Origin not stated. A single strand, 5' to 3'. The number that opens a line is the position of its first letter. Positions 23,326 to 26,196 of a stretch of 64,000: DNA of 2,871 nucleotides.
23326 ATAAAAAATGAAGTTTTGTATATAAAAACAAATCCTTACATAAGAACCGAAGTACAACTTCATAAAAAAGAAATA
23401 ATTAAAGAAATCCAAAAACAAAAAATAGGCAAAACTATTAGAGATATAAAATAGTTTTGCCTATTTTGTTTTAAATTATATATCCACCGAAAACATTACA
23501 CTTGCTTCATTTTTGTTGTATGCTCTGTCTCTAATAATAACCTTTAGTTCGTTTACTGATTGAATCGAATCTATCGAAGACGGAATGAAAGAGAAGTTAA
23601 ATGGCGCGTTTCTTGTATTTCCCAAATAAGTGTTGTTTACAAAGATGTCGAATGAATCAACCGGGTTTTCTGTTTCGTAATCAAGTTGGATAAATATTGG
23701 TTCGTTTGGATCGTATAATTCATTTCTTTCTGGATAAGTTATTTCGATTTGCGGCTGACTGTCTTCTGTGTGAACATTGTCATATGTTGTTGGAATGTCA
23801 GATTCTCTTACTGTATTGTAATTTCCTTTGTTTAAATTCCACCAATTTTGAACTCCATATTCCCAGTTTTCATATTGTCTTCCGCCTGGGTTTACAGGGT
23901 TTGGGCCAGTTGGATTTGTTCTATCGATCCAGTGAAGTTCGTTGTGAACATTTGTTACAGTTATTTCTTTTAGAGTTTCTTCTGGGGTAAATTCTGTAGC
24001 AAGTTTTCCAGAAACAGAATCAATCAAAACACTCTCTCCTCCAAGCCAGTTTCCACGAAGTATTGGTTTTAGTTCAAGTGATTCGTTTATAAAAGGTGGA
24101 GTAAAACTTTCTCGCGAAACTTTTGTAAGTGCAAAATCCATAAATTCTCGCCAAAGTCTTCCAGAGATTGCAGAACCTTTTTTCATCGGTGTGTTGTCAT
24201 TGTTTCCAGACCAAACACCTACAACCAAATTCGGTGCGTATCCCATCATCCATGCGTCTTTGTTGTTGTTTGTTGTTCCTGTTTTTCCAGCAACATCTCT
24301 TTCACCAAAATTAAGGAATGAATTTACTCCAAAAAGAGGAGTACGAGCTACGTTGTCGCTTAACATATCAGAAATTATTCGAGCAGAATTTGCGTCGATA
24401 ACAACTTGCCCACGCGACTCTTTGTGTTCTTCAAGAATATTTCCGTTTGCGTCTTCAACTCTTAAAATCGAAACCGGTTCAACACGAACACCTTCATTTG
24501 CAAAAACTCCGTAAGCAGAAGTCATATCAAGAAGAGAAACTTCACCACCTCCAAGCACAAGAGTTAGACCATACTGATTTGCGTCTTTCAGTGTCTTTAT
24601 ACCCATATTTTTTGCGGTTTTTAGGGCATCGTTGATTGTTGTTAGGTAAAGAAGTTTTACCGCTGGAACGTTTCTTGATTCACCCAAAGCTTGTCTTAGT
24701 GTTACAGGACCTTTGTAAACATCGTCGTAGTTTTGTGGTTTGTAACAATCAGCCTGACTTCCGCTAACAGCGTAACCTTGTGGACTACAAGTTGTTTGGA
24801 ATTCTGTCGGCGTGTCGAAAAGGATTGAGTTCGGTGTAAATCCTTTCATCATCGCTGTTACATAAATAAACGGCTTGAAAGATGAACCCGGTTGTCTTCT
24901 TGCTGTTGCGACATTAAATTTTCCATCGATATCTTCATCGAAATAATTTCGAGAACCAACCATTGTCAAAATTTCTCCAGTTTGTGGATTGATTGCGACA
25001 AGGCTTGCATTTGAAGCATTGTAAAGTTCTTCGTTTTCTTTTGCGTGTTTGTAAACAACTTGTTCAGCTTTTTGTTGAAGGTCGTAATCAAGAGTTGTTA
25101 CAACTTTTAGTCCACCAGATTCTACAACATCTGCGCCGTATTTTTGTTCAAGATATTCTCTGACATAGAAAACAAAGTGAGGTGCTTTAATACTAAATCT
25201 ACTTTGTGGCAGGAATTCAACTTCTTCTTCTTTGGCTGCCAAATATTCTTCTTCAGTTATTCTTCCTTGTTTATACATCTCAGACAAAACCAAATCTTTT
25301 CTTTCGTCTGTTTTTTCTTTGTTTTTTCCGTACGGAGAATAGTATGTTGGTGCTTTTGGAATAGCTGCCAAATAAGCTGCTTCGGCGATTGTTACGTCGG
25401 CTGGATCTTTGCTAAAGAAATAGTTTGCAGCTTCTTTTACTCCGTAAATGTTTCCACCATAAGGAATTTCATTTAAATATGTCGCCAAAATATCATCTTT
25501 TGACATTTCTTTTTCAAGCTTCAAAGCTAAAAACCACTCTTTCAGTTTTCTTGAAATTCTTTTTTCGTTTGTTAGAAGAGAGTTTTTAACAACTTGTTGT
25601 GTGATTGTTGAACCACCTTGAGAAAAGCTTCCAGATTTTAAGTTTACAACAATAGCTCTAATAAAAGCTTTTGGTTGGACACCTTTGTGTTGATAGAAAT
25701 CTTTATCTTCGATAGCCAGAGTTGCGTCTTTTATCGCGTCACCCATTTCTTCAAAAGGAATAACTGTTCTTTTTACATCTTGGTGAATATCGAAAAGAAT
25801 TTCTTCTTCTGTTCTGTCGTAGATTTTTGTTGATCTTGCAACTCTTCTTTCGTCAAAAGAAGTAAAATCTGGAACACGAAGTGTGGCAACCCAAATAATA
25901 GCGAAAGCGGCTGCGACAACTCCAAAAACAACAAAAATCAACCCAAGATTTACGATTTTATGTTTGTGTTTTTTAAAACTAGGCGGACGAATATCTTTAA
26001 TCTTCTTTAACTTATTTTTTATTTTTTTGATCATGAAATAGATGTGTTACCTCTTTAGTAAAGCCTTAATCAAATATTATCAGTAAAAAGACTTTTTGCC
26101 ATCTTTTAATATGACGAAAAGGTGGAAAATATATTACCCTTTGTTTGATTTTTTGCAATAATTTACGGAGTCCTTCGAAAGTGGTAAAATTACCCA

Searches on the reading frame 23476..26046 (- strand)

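Call 36: search_protein_families(library=pfam, proteins=[window:23476-26046:-], max_evalue=0.001)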
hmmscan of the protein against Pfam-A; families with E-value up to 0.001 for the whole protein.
window:23476-26046:- (856 aa): 3 families
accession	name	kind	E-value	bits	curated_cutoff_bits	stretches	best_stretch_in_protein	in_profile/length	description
PF00912.28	Transgly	-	1.4e-62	210.7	27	1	83-257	4-177/178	Transglycosylase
PF00905.27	Transpeptidase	-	1.6e-28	100.2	22.1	1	348-636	2-298/299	Penicillin binding protein transpeptidase domain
PF17957.7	Big_7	-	5.1e-05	24.3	24.1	1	765-824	1-60/70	Bacterial Ig domain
